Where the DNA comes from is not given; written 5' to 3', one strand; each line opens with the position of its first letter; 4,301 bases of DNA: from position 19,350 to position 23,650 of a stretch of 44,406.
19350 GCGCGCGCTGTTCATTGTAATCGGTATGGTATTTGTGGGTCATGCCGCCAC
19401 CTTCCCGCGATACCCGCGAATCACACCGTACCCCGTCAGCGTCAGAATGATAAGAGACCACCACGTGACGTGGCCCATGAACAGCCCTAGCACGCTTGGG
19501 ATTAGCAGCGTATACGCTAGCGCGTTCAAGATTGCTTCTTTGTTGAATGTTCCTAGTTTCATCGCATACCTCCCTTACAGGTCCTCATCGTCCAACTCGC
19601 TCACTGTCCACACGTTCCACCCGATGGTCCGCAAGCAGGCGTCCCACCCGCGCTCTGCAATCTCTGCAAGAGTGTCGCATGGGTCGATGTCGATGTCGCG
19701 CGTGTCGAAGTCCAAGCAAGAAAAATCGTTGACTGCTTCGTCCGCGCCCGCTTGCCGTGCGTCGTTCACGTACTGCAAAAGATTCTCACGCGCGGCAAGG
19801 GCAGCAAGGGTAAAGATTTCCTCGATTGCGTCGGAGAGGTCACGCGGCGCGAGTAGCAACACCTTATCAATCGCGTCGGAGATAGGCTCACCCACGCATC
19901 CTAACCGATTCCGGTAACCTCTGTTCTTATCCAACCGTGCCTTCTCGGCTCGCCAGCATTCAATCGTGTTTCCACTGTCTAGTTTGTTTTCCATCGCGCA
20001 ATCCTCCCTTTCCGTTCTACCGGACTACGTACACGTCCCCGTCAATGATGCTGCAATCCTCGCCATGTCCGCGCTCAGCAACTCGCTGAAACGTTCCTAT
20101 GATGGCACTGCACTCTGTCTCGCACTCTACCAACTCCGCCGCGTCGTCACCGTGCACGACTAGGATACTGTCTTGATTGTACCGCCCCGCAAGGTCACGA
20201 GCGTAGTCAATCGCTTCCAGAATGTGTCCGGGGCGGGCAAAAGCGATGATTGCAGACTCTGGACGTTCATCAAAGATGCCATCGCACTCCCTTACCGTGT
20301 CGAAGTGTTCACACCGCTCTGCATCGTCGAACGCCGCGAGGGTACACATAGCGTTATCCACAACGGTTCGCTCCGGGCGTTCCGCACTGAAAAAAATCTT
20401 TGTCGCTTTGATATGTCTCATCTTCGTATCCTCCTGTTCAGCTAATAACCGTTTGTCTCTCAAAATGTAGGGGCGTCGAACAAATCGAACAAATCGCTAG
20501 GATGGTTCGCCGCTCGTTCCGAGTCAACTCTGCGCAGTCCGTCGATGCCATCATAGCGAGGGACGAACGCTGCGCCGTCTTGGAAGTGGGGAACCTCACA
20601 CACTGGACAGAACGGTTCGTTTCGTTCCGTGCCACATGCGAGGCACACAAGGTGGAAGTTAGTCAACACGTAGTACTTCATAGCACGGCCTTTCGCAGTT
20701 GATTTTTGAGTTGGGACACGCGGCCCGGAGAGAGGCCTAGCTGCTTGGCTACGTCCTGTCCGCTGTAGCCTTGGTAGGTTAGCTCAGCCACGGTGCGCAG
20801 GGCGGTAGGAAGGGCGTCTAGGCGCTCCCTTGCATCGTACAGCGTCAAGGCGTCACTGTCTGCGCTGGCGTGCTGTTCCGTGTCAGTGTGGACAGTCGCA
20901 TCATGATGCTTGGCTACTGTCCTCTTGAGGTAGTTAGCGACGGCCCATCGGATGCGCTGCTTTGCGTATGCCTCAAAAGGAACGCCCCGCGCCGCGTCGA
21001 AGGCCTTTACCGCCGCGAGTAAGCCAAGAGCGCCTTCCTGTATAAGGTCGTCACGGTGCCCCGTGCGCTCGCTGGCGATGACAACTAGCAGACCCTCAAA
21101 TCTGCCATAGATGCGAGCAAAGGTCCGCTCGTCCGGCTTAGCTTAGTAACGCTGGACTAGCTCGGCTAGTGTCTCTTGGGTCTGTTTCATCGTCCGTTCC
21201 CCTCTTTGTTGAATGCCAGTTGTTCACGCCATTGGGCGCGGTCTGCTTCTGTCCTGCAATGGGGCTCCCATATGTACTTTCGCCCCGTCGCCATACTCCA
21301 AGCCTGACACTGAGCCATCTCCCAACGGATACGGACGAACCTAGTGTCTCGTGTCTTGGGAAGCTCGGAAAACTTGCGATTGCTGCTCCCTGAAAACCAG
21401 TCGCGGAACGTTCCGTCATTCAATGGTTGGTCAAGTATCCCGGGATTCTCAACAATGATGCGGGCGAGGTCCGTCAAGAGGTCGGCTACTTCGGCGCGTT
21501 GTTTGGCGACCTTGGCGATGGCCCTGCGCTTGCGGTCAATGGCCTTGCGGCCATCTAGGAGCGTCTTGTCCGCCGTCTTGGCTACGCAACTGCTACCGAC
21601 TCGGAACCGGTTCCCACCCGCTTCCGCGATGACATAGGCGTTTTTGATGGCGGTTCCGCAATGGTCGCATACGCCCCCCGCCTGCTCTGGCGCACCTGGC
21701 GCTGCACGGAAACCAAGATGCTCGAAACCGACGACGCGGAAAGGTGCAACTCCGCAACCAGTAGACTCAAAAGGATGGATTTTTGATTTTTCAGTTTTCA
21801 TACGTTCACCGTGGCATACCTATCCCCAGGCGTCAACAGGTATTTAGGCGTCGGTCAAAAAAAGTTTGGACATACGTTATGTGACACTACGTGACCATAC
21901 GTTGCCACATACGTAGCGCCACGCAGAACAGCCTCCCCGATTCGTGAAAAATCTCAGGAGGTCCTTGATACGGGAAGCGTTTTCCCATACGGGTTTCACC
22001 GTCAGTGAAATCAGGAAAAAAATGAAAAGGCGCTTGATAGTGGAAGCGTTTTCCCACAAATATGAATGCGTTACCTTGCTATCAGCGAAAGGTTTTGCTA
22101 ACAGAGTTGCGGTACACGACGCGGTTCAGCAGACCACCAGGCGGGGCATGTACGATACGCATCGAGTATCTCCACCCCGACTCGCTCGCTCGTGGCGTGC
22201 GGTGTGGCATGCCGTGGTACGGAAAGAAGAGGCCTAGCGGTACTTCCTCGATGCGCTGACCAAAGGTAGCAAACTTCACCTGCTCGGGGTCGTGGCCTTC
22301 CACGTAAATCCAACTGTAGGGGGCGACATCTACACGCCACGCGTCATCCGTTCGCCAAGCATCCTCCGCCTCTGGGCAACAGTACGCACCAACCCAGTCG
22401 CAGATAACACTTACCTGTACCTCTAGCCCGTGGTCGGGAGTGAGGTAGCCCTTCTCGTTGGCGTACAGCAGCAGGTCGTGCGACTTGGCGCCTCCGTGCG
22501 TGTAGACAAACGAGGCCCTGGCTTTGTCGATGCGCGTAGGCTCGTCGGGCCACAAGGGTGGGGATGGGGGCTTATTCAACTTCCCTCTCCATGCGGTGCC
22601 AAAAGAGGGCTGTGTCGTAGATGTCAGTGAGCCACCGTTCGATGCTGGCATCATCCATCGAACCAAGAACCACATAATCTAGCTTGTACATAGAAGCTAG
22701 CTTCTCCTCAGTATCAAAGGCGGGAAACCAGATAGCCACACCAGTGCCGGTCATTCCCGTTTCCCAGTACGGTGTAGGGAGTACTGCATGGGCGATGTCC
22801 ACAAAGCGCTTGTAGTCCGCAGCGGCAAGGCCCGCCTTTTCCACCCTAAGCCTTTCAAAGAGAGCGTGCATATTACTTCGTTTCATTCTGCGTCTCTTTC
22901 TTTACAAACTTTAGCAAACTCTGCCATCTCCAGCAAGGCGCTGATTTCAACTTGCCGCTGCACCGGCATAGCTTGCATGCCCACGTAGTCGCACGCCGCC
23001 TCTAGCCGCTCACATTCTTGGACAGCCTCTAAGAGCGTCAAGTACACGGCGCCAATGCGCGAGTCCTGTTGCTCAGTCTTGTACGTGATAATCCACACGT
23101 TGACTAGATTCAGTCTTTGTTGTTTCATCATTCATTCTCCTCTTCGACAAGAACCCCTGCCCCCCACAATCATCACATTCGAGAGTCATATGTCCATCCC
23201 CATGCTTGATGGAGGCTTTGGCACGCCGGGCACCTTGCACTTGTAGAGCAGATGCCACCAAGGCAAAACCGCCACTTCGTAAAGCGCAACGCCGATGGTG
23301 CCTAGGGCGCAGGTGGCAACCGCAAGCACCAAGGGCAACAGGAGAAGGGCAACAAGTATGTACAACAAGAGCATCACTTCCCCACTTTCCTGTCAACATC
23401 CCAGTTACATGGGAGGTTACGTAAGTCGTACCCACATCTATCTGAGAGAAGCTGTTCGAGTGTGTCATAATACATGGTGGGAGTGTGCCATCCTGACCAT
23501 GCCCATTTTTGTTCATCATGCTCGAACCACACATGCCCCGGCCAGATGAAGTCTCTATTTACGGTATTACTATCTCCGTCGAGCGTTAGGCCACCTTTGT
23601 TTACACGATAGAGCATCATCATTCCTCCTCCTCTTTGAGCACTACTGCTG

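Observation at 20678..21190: Phage sigma-70-family factor interrupted by an in-frame TAA after codon 15, with no alternative start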

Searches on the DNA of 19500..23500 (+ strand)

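Call 7: search_dna_similar(query=window:19500-23500:+, collection=phages, mode=near, max_rows=30)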
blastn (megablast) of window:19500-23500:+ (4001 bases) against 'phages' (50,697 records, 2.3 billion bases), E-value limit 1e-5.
No match.
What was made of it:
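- Tried and rejected: Known phage relatives at DNA level: none among 50,697 phage records (call 7).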

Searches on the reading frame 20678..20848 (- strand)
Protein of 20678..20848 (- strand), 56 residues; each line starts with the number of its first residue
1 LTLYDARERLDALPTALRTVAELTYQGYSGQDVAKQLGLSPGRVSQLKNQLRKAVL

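Call 53: find_encoding_contigs(protein=window:20678-20848:-, flank=2000, max_places=5)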
Protein window:20678-20848:- (56 aa): no gene with exactly this product is on record in the collection.

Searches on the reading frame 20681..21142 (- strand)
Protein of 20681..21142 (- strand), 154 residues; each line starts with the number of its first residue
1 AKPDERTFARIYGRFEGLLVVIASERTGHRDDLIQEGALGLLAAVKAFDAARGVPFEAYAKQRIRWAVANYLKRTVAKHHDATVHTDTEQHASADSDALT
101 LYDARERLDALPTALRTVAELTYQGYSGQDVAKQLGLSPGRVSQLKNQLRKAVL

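Call 10: search_dna_similar(query=window:20681-21142:-, collection=phages, mode=protein, max_rows=30, max_evalue=0.001)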
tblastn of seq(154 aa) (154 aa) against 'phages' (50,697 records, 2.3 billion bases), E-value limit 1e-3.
Records with a match: 12; places in all: 12; records where one place covers at least 80% of the query: 2.
Best place of each record, by identity: <60% 12.
By first word of the organism name: Bacillus 7; Bacteriophage 4; Vibrio 1.
By host as written in the record: - 5; Priestia megaterium 2; Bacillus cereus 2; Vibrio cyclitrophicus 1; Bacillus thuringiensis kurstaki 1; Bacillus thuringiensis kurstaki ATCC 33679 1.
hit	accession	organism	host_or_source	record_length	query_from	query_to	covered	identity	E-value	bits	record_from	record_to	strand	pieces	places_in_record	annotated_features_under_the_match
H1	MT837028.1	Bacteriophage sp.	human fecal samples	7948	28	147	78%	31.5%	6e-5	47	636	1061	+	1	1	record has no annotation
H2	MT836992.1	Bacteriophage sp.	human fecal samples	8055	28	151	81%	27.6%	1e-3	44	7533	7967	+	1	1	record has no annotation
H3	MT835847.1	Bacteriophage sp.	human fecal samples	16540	31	150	78%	25.8%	3e-4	45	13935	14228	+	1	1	record has no annotation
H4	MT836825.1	Bacteriophage sp.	human fecal samples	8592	31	154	81%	24.3%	2e-4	46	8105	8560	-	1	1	record has no annotation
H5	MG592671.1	Vibrio phage 2.275.O._10N.286.54.E11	Vibrio cyclitrophicus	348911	30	79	32%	46.0%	2e-6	52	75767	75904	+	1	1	hypothetical protein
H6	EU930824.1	Bacillus phage Bcp1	-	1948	31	74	29%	43.2%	3e-4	45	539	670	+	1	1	Bcp26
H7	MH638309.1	Bacillus phage Hobo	Bacillus thuringiensis kurstaki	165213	31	74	29%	43.2%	3e-4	45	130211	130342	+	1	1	201: RNA polymerase sigma factor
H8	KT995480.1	Bacillus phage BM15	Priestia megaterium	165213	31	74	29%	43.2%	3e-4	45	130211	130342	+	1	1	sigma70 protein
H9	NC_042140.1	Bacillus phage BM15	Priestia megaterium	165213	31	74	29%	43.2%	3e-4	45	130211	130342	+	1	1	RNA polymerase sigma factor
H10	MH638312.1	Bacillus phage Kioshi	Bacillus thuringiensis kurstaki ATCC ...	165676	31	74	29%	43.2%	3e-4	45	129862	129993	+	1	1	201: RNA polymerase sigma factor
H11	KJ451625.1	Bacillus phage Bcp1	Bacillus cereus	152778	31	74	29%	43.2%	4e-4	45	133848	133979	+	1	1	RNA polymerase sigma-70 factor, sigma-B/F/G subfamily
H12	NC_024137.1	Bacillus phage Bcp1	Bacillus cereus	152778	31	74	29%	43.2%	4e-4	45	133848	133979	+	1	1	RNA polymerase sigma factor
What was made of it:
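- Tried and rejected: At protein level there were only distant sigma matches, 24-46 % identity (call 10).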
